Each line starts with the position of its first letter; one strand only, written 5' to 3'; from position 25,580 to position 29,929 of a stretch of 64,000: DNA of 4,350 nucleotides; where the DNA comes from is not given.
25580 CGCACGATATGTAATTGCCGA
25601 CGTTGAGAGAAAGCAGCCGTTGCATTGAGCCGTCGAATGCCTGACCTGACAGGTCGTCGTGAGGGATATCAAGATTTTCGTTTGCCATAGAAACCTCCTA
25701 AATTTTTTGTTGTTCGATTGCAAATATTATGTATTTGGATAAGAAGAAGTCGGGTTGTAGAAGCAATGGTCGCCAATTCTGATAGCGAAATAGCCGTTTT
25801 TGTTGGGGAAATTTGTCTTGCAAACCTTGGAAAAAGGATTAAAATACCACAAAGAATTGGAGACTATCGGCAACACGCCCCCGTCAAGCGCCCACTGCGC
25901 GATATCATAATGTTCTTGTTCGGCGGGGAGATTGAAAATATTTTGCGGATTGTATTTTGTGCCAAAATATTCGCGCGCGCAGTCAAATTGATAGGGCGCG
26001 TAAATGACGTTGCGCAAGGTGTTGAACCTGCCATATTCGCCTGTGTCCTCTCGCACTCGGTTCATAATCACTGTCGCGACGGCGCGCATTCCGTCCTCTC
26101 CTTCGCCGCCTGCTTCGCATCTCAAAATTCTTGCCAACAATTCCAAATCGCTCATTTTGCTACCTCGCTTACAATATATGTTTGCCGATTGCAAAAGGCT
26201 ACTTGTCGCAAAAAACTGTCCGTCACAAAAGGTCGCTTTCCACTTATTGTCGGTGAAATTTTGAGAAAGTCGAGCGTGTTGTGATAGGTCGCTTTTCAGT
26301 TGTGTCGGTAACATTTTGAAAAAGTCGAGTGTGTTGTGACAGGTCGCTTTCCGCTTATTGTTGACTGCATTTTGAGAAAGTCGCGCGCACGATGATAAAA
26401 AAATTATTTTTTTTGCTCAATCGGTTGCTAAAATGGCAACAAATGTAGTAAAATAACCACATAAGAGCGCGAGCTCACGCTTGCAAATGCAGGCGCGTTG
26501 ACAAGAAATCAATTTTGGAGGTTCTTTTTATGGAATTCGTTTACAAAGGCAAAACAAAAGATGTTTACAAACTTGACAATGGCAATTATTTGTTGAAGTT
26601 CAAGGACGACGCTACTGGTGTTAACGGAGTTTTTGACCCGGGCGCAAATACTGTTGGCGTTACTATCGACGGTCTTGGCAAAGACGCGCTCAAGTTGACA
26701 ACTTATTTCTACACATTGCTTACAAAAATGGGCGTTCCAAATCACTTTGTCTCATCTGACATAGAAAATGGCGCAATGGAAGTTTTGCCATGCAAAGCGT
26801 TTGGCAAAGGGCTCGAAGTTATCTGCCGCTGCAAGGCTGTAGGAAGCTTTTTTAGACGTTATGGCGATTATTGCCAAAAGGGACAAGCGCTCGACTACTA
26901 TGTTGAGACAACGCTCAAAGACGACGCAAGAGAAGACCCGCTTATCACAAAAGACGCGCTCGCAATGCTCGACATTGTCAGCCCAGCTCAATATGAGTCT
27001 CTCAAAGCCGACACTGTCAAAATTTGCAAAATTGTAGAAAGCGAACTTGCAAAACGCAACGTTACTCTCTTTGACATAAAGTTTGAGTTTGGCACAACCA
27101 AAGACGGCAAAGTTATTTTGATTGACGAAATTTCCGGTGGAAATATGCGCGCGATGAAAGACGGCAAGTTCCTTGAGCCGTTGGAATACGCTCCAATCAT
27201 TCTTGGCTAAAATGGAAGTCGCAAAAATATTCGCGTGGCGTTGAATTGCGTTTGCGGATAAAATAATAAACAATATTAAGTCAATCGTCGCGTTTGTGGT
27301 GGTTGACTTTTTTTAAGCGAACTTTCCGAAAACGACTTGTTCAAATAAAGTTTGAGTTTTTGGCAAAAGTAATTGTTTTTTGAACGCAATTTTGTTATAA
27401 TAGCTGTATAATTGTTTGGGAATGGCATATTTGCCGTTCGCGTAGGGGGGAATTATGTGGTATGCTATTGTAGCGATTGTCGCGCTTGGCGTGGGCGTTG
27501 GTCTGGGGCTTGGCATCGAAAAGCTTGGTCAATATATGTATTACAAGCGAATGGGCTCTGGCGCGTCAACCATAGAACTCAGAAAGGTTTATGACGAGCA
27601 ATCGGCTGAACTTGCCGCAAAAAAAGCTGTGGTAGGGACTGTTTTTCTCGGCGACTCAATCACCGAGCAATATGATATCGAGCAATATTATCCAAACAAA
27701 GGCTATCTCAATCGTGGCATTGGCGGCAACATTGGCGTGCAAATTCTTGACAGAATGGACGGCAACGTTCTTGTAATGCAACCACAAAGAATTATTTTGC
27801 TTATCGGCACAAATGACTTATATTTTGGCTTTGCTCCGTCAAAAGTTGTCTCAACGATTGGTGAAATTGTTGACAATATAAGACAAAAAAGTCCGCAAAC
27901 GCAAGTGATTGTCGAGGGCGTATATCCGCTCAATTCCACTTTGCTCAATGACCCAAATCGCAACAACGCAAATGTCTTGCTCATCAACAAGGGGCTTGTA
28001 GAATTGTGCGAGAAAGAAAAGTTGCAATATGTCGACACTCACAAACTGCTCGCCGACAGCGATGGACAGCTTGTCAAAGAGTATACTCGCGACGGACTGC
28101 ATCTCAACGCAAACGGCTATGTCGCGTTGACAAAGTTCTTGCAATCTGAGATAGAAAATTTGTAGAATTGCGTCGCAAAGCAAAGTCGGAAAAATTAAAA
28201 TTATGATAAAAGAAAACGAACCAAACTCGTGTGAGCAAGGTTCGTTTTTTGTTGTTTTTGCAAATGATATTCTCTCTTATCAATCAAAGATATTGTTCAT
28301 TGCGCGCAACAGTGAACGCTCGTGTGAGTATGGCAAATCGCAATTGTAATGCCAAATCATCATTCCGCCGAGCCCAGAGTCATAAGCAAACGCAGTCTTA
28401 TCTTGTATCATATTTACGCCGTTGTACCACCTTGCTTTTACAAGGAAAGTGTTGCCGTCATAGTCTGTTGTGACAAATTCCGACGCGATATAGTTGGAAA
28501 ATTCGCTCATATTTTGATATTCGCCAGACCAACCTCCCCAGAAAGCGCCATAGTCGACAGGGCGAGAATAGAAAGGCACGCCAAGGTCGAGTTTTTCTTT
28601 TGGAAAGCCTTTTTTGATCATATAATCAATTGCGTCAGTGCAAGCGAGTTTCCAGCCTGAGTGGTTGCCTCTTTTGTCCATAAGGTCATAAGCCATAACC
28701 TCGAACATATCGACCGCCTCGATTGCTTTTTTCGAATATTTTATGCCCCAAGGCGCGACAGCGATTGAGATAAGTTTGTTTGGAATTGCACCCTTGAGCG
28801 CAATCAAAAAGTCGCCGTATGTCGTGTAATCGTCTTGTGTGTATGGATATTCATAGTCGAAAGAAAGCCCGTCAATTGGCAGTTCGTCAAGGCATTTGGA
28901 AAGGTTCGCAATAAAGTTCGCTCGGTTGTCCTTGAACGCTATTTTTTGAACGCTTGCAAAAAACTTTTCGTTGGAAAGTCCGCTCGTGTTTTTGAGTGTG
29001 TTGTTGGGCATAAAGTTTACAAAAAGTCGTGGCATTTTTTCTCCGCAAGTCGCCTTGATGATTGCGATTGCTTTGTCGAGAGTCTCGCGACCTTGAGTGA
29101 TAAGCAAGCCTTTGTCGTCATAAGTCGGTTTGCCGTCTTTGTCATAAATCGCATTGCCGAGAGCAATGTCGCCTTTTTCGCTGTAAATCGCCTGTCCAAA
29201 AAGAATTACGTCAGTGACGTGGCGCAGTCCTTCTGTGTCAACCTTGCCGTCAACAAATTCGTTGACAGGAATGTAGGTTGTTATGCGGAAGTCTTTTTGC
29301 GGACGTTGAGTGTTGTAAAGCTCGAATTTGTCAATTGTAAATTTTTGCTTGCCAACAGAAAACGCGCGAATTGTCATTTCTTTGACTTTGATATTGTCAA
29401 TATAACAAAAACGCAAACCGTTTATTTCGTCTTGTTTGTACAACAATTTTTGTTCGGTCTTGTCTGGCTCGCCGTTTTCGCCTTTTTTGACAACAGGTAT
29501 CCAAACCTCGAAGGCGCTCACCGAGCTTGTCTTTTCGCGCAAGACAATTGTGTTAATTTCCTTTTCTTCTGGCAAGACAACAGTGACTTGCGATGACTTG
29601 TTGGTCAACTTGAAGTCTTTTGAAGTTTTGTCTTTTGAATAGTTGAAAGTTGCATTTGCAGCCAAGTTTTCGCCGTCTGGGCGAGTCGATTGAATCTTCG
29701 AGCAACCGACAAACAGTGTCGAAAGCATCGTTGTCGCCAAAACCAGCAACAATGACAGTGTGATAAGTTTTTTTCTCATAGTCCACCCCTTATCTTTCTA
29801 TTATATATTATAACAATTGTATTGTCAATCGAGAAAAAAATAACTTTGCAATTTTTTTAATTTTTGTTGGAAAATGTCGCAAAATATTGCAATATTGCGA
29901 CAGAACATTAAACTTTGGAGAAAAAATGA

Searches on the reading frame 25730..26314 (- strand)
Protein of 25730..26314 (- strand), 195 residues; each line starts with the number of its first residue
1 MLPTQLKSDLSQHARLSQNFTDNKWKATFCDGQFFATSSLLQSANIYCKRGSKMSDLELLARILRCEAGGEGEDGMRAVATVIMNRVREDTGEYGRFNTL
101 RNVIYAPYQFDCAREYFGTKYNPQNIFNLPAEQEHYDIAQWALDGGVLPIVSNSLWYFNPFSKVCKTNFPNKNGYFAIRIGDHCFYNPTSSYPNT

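Call 56: search_protein_families(library=pfam, proteins=[window:25730-26314:-], max_evalue=0.0001)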
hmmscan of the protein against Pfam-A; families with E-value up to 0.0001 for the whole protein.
window:25730-26314:- (195 aa): 1 family
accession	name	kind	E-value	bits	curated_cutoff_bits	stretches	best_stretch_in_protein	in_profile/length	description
PF07486.17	Hydrolase_2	-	6.7e-21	75.2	27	1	70-186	1-100/100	Cell Wall Hydrolase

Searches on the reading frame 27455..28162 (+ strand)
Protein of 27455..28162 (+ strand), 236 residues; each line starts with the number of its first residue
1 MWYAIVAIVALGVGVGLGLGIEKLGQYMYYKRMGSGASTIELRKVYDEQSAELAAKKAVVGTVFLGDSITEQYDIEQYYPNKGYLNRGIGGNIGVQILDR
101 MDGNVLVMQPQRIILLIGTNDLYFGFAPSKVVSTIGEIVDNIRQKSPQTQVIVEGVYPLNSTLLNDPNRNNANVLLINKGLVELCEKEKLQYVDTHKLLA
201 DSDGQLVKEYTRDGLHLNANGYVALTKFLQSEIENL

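Call 56: search_protein_families(library=pfam, proteins=[window:27455-28162:+], max_evalue=0.0001)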
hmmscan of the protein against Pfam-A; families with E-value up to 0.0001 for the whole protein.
window:27455-28162:+ (236 aa): 2 families
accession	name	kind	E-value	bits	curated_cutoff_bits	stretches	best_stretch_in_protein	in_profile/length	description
PF13472.12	Lipase_GDSL_2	-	4.8e-29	102.6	32.9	1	64-222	1-176/178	GDSL-like Lipase/Acylhydrolase family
PF00657.28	Lipase_GDSL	-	6.3e-11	43.3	23.6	1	64-226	3-205/208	GDSL-like Lipase/Acylhydrolase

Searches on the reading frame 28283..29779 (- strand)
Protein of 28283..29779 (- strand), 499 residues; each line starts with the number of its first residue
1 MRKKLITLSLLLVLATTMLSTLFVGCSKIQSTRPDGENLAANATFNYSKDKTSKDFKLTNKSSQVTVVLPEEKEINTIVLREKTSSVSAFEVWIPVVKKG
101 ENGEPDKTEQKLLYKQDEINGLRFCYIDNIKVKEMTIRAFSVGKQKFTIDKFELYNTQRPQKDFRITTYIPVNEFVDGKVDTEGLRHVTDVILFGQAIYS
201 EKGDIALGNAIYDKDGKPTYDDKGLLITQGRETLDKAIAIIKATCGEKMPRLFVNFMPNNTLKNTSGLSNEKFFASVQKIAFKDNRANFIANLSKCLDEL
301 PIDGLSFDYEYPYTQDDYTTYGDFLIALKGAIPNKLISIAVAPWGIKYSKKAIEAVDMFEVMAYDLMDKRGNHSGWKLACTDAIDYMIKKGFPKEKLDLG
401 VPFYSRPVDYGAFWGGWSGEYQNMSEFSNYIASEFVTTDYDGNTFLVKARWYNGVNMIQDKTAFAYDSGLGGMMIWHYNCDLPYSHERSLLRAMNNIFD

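Call 56: search_protein_families(library=pfam, proteins=[window:28283-29779:-], max_evalue=0.0001)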
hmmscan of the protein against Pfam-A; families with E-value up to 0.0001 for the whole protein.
window:28283-29779:- (499 aa): 1 family
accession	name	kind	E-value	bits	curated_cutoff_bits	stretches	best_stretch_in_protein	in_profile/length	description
PF00704.34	Glyco_hydro_18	-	3.5e-25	89.8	29.6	1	273-479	80-315/317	Glycosyl hydrolases family 18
